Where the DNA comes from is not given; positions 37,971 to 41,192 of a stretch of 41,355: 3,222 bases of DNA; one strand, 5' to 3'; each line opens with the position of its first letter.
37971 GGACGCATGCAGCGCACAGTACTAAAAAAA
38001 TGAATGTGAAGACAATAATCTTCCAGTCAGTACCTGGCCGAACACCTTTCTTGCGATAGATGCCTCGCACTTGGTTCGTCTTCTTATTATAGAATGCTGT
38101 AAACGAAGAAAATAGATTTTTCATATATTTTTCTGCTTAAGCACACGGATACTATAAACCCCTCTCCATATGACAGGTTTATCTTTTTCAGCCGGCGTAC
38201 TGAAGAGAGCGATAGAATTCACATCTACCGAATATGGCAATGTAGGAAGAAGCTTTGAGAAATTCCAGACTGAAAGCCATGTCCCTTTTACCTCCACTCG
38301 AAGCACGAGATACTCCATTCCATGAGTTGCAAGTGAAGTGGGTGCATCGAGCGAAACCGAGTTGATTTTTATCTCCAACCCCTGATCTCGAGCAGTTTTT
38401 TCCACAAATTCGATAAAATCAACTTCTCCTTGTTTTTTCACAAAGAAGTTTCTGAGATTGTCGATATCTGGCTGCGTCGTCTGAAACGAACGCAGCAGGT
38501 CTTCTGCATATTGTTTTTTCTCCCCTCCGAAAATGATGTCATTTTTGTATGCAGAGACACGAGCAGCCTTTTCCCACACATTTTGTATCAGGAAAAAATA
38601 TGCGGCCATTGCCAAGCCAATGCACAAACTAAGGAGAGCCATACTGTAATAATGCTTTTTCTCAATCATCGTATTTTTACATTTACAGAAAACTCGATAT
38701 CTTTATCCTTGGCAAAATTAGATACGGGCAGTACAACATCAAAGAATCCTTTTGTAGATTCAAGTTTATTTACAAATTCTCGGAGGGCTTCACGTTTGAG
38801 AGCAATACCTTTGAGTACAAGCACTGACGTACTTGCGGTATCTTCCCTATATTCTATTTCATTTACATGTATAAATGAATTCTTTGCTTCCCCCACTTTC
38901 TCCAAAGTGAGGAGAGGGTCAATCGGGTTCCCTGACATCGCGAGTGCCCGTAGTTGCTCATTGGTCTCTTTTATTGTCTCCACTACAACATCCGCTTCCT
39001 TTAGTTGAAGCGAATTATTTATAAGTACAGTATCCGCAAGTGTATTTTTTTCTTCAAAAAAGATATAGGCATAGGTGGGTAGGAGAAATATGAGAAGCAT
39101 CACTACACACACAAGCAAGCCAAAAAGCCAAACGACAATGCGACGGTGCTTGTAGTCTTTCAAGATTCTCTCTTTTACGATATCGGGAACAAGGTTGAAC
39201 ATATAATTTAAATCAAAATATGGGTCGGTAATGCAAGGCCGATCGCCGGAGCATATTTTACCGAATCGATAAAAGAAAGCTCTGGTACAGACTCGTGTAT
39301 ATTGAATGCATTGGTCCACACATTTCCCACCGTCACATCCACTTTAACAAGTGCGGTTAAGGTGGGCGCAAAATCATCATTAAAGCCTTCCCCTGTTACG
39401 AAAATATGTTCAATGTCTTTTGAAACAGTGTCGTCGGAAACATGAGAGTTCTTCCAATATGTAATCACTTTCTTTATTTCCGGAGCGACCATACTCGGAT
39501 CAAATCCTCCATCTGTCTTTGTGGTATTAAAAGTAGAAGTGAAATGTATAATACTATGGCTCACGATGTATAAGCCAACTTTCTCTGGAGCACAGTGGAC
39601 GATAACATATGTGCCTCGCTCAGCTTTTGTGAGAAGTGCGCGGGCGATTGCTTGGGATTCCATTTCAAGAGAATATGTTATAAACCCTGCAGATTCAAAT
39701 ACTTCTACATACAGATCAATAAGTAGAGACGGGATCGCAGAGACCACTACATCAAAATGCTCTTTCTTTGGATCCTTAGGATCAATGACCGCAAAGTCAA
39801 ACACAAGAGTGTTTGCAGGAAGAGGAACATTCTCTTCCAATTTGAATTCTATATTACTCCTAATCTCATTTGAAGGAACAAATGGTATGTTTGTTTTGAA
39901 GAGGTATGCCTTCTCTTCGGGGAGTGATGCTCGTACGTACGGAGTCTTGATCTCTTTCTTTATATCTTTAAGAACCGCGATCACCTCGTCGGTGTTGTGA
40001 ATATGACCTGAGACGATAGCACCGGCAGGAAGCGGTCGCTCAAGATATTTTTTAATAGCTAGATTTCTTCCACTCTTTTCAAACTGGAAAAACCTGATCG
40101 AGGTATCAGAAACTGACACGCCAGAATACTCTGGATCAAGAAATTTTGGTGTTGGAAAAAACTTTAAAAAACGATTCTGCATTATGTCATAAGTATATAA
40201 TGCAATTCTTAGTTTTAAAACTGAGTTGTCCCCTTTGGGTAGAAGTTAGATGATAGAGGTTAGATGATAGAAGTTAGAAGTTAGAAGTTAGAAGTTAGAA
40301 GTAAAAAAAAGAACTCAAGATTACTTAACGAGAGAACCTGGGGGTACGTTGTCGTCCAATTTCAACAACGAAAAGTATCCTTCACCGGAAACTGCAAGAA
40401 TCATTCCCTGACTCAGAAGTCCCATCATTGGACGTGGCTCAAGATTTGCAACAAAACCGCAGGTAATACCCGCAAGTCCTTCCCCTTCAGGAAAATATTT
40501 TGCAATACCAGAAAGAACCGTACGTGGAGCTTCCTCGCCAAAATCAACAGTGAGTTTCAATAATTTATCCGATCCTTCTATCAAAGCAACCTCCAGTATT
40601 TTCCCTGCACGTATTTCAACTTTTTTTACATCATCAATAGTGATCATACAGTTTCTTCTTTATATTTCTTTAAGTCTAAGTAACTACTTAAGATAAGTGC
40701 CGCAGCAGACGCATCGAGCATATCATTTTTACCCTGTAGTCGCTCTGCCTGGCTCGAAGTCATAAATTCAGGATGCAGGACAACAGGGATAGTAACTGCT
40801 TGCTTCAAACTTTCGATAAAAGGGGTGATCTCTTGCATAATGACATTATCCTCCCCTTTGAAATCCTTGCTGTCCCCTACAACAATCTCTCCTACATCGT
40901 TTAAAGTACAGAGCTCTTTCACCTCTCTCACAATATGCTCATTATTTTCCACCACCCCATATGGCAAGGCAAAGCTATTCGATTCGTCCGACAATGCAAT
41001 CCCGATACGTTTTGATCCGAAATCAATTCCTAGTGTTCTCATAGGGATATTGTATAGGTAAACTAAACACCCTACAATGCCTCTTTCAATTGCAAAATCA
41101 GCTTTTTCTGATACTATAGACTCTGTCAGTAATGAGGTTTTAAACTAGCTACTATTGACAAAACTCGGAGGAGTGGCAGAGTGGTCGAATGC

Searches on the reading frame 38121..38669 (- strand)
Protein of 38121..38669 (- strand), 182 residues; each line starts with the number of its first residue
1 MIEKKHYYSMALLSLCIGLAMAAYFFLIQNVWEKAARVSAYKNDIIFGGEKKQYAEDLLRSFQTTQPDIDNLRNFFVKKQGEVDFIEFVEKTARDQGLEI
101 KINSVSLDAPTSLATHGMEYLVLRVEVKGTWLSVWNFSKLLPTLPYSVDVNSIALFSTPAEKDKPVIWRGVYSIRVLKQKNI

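Call 48: search_protein_families(library=pfam, proteins=[window:38121-38669:-], max_evalue=0.01)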
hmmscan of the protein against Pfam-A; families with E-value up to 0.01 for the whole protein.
window:38121-38669:- (182 aa): 1 family
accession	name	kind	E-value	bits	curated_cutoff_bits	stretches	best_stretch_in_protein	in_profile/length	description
PF05251.17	Ost5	-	0.0057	17.3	27.4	1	2-35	7-40/73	Oligosaccharyltransferase subunit 5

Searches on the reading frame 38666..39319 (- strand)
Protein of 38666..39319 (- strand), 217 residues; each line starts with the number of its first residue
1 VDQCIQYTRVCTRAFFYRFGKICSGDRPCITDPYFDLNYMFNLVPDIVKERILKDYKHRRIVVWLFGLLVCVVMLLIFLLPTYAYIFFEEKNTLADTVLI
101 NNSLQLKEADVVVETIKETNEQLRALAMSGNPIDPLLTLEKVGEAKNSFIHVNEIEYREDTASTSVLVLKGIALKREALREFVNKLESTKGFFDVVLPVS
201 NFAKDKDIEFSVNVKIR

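Call 48: search_protein_families(library=pfam, proteins=[window:38666-39319:-], max_evalue=0.01)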
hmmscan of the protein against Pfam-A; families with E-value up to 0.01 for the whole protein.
window:38666-39319:- (217 aa): 1 family
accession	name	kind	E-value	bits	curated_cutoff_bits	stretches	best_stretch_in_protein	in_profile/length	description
PF05137.18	PilN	-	0.0015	18.9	22.8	1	160-216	24-78/78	Fimbrial assembly protein (PilN)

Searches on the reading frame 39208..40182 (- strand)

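Call 9: search_protein_families(library=pfam, proteins=[window:39208-40182:-], max_evalue=0.01)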
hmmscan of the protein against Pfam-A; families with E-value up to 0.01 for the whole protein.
window:39208-40182:- (324 aa): 1 family
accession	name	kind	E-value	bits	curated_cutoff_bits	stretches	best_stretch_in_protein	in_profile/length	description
PF11104.14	PilM_2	-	6.6e-18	65.2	27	1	21-183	1-166/340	Type IV pilus assembly protein PilM;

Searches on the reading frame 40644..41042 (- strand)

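Call 48: search_protein_families(library=pfam, proteins=[window:40644-41042:-], max_evalue=0.01)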
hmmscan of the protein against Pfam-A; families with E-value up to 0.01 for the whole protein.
window:40644-41042:- (132 aa): 1 family
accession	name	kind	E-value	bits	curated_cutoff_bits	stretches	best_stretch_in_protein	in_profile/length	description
PF03652.20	RuvX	-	6.6e-27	94.9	29.2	1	1-123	1-133/134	Holliday junction resolvase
